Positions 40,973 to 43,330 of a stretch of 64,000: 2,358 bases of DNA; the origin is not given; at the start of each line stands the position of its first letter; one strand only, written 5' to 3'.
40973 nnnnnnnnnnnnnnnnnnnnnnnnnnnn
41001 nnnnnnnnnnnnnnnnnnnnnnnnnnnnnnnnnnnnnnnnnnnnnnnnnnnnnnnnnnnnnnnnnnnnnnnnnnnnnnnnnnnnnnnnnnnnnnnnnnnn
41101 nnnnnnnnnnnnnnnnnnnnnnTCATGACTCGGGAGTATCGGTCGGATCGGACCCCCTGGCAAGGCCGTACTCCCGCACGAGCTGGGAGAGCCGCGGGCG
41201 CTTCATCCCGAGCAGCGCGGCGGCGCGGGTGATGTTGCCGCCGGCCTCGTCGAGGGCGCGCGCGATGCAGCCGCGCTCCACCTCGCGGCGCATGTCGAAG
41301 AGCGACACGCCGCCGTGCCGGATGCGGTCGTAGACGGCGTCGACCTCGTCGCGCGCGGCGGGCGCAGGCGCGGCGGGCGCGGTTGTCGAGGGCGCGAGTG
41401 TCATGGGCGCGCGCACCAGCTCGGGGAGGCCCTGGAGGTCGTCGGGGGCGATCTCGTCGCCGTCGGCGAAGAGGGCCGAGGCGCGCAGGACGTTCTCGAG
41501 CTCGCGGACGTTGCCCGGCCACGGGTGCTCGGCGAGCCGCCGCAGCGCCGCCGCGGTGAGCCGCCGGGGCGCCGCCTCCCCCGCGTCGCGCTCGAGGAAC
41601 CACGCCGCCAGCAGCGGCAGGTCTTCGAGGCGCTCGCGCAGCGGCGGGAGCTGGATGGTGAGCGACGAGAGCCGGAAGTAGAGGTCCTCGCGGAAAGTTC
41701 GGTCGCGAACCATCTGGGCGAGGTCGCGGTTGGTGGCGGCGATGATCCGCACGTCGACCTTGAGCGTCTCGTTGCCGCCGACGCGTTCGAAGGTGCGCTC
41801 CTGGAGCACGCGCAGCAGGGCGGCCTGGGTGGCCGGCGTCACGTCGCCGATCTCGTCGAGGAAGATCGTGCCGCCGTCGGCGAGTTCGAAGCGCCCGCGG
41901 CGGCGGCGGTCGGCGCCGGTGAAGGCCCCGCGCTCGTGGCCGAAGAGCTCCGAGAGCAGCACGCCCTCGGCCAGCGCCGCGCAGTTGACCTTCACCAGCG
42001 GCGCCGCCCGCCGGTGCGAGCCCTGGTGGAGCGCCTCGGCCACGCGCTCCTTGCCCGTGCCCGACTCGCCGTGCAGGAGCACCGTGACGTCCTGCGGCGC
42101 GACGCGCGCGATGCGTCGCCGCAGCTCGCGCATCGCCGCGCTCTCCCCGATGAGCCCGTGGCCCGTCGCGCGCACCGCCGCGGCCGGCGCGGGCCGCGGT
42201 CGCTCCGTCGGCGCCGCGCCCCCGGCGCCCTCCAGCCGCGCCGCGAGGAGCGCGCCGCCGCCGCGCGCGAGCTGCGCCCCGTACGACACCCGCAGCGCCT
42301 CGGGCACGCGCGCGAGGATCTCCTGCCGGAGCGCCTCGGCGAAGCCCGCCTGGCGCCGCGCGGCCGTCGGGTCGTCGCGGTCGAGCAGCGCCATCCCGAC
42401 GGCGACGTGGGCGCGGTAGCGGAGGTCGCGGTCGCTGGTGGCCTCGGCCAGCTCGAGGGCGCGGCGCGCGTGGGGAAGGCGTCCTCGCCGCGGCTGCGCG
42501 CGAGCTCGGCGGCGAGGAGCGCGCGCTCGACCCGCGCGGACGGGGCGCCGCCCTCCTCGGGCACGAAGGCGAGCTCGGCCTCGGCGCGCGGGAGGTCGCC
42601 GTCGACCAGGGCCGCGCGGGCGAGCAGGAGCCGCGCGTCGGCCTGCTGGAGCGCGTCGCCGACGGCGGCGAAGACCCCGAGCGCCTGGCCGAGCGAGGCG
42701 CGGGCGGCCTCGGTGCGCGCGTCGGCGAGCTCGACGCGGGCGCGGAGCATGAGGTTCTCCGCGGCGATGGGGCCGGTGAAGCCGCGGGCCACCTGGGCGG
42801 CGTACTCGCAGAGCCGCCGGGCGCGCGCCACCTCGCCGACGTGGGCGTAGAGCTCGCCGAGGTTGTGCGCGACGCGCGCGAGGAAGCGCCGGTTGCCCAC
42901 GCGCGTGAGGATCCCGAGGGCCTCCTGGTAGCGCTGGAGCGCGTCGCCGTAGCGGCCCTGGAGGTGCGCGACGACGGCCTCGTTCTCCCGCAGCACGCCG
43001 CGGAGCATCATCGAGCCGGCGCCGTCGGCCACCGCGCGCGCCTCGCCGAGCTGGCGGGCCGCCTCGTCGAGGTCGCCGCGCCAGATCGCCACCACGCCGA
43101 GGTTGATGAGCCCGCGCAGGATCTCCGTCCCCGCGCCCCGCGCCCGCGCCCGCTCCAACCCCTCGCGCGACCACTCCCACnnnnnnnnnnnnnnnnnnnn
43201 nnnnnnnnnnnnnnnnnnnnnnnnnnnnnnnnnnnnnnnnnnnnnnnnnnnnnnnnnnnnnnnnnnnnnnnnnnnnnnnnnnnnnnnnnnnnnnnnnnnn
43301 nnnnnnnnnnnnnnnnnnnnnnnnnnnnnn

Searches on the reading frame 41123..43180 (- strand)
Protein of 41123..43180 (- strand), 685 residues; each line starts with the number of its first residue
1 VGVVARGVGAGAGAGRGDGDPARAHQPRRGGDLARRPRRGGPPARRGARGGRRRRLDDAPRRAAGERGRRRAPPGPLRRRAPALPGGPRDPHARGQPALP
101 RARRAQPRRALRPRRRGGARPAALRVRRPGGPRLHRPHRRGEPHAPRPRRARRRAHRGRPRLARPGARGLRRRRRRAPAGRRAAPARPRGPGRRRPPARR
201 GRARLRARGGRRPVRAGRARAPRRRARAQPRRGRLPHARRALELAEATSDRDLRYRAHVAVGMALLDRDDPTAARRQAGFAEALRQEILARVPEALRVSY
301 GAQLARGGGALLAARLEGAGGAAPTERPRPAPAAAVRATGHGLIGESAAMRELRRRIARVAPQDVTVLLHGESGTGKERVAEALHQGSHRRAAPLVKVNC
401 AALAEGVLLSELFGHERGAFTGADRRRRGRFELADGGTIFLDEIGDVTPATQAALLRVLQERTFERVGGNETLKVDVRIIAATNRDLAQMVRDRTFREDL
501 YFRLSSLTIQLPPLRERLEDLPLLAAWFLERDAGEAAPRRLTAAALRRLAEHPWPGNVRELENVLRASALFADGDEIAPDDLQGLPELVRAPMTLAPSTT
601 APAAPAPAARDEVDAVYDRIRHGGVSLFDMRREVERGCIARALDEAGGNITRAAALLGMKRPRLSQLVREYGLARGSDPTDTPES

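Call 49: search_protein_families(library=pfam, proteins=[window:41123-43180:-], max_evalue=0.01)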
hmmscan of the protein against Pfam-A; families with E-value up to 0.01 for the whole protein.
window:41123-43180:- (685 aa): 10 families
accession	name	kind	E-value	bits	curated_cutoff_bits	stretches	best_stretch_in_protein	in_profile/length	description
PF00158.32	Sigma54_activat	-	7.2e-70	234.5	20.2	1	343-510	1-168/168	Sigma-54 interaction domain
PF14532.12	Sigma54_activ_2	-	9.5e-22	78.2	25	1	344-514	1-138/138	Sigma-54 interaction domain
PF25601.1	AAA_lid_14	-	1.2e-17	64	27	1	515-583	1-71/87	AAA+ ATPase lid domain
PF02954.25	HTH_8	-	1e-08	35.2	22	1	631-664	2-35/42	Bacterial regulatory protein, Fis family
PF07728.20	AAA_5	-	1.1e-08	35.6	22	1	367-485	2-123/139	AAA domain (dynein-related subfamily)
PF00004.35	AAA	-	2.2e-06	28.6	21.2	1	367-488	1-111/131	ATPase family associated with various cellular activities (AAA)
PF07724.20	AAA_2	-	2.7e-05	24.7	27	1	365-492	4-132/166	AAA domain (Cdc48 subfamily)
PF20030.5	bpMoxR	-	0.00099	18.7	27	1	437-536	99-191/205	MoxR domain in the MoxR-vWA-beta-propeller ternary systems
PF00493.29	MCM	-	0.0082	15.7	23.3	0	363-502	56-190/224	MCM P-loop domain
PF13191.12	AAA_16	-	0.0088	17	32.6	1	347-419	6-85/167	AAA ATPase domain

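Call 74: search_protein_families(library=ncbifam, proteins=[window:41123-43180:-], max_evalue=0.001)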
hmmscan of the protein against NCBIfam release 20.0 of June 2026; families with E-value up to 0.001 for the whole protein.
window:41123-43180:- (685 aa): 26 families (the best 25 are shown)
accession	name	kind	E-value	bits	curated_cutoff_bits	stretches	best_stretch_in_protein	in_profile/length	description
TIGR01817.1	nifA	equivalog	1.8e-112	376.8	528.85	1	332-663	187-519/534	nif-specific transcriptional activator NifA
TIGR01818.1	ntrC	equivalog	2e-100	336.8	558.6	1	336-670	129-462/463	nitrogen regulation protein NR(I)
TIGR02915.1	PEP_resp_reg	equivalog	5e-100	335.4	502.6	2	339-583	137-383/445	PEP-CTERM-box response regulator transcription factor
NF003451.0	PRK05022.1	equivalog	8.9e-99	331.5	476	1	338-673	187-510/512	nitric oxide reductase transcriptional regulator NorR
NF008469.0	PRK11361.1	equivalog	5.9e-96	321.9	714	1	341-674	143-457/461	acetoacetate metabolism transcriptional regulator AtoC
NF038308.1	RNA_repair_RtcR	equivalog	1e-94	318.3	650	1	326-665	165-505/530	RNA repair transcriptional activator RtcR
NF007689.0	PRK10365.1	equivalog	2.7e-89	300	760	1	331-581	129-381/441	sigma-54-dependent response regulator transcription factor ZraR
NF050807.1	TransRegFlbDCaul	equivalog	7.6e-87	292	750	1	334-671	111-438/454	sigma-54-dependent transcriptional regulator FlbD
TIGR02974.1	phageshock_pspF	equivalog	1.5e-82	277.5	443.55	1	343-671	1-336/336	phage shock protein operon transcriptional activator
NF008176.1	PRK10923.1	equivalog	7.6e-82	275.4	620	1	335-673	132-468/469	nitrogen regulation protein NR(I)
NF011958.0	PRK15429.1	equivalog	2.5e-81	274.3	830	1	343-600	381-636/692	formate hydrogenlyase transcriptional activator FlhA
NF041552.1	TF_PrdR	equivalog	5.2e-81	272.7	795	1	342-671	268-576/577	sigma-54 dependent transcriptional regulator PrdR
NF041906.1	V4R_TF_MobR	exception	5.5e-75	252.9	999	1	344-665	235-538/544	phenol degradation transcriptional regulator MobR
TIGR02329.1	propionate_PrpR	equivalog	1.3e-74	251.7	499.2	1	327-661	199-517/526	propionate catabolism operon regulatory protein PrpR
NF041946.1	LuxO_transreg_Vib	equivalog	5.8e-73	246.2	800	1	338-660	130-449/463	quorum-sensing sigma-54 dependent transcriptional regulator LuxO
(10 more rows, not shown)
